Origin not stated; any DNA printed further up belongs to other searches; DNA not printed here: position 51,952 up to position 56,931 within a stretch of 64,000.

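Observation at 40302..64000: Collinear prediction acyl-Gln-Gln-O-(hydroxy acid)-Pro-NMe-D-Leu-Thr-... resembles the start of didemnin-type lipoglutaminyl depsipeptides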

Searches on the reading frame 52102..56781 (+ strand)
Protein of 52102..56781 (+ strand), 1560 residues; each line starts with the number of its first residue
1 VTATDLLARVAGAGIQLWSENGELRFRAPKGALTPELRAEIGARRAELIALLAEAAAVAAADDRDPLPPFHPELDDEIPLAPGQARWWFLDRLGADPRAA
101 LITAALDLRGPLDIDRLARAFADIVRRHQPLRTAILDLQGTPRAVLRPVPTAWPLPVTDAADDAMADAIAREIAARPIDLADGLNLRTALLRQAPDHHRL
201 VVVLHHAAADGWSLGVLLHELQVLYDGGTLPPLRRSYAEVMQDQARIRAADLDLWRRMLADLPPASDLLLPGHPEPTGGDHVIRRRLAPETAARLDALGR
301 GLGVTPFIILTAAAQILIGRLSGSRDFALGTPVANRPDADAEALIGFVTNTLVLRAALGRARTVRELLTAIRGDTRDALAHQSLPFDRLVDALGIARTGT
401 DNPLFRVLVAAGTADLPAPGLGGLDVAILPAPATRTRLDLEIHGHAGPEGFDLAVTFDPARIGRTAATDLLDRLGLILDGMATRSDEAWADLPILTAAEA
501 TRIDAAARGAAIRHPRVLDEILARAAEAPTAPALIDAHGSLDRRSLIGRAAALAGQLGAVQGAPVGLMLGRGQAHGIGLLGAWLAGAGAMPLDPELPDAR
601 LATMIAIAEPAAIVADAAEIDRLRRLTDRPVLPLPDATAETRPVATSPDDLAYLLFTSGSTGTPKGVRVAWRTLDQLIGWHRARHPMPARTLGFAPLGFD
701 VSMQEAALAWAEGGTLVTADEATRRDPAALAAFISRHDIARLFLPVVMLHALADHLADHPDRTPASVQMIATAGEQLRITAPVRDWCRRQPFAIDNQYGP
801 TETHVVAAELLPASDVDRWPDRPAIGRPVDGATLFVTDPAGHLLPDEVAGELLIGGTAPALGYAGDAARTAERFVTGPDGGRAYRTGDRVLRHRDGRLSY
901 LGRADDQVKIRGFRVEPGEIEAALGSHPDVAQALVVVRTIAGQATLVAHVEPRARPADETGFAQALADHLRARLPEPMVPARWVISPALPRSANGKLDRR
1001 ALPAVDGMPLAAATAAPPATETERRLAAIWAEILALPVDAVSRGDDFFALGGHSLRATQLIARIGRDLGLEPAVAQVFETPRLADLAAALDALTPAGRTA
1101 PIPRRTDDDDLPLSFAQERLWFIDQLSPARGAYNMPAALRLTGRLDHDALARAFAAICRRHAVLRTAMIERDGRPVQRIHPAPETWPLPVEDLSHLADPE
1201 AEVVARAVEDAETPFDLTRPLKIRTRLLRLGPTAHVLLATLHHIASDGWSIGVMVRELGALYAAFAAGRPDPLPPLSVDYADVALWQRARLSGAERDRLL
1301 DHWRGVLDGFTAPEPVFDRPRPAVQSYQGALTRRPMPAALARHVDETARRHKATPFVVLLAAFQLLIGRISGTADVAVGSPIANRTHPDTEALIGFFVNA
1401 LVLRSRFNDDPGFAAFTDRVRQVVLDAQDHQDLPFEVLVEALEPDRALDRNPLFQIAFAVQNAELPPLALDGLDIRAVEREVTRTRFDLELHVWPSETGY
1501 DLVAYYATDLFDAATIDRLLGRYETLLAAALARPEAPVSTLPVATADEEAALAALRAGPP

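Call 55: find_homologous_proteins(query=window:52102-56781:+, max_evalue=1e-100)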
Query window:52102-56781:+ (1560 aa): 2236 proteins with E <= 1e-100 among 8000 candidates; the best 120 are listed.
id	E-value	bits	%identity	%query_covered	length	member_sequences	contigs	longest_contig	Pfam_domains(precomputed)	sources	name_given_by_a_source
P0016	0.0e+0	2505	96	77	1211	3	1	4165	PF00668.26,PF00550.32,PF18563.7,PF00501.35,PF13193.13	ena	-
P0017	0.0e+0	1972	68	66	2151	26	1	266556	PF00668.26,PF00550.32,PF00501.35,PF13193.13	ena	-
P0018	0.0e+0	1955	68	66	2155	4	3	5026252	PF00668.26,PF00550.32,PF00501.35,PF13193.13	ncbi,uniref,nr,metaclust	ncbi:non-ribosomal peptide synthetase [Tistrella mobilis]|uniref:Carrier domain-containing protein n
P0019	0.0e+0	1855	64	66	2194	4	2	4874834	PF00668.26,PF00550.32,PF00501.35,PF13193.13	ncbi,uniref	ncbi:amino acid adenylation domain-containing protein [Tistrella sp. BH-R2-4]|uniref:Amino acid aden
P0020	0.0e+0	1661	40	95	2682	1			PF00668.26,PF00550.32,PF00501.35,PF13193.13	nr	nr:phosphopantetheine-binding domain-containing pro [uncultured bacterium]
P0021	0.0e+0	1546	38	95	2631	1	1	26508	PF00668.26,PF00550.32,PF00501.35,PF13193.13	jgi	jgi:amino acid adenylation domain-containing protein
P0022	0.0e+0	1528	37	97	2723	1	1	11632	PF00668.26,PF00550.32,PF00501.35,PF13193.13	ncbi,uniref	ncbi:non-ribosomal peptide synthetase, partial [Ramlibacter sp.]|uniref:non-ribosomal peptide synthe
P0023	0.0e+0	1527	40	95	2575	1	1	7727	PF00668.26,PF00550.32,PF00501.35,PF13193.13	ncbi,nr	ncbi:MAG TPA: amino acid adenylation domain-containing protein, partial [Thermoanaerobaculia bacteri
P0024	0.0e+0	1524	40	95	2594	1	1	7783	PF00668.26,PF00550.32,PF00501.35,PF13193.13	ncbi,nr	ncbi:MAG TPA: amino acid adenylation domain-containing protein, partial [Thermoanaerobaculia bacteri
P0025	0.0e+0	1507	38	94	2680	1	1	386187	PF00668.26,PF00550.32,PF00501.35,PF13193.13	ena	-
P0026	0.0e+0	1491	38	95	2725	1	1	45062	PF00668.26,PF00550.32,PF00501.35,PF13193.13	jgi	jgi:amino acid adenylation domain-containing protein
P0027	0.0e+0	1480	39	93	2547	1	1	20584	PF00668.26,PF00550.32,PF00501.35,PF13193.13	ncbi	ncbi:MAG TPA: amino acid adenylation domain-containing protein, partial [Thermoanaerobaculia bacteri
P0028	0.0e+0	1470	39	89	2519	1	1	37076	PF00668.26,PF00550.32,PF00501.35,PF13193.13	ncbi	ncbi:MAG: amino acid adenylation domain-containing protein, partial [Acidobacteriota bacterium]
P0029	0.0e+0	1470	39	96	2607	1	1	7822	PF00668.26,PF00550.32,PF00501.35,PF13193.13,PF04023.21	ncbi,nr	ncbi:MAG TPA: amino acid adenylation domain-containing protein, partial [Thermoanaerobaculia bacteri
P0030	0.0e+0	1465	38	95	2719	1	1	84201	PF00668.26,PF00550.32,PF00501.35,PF13193.13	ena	-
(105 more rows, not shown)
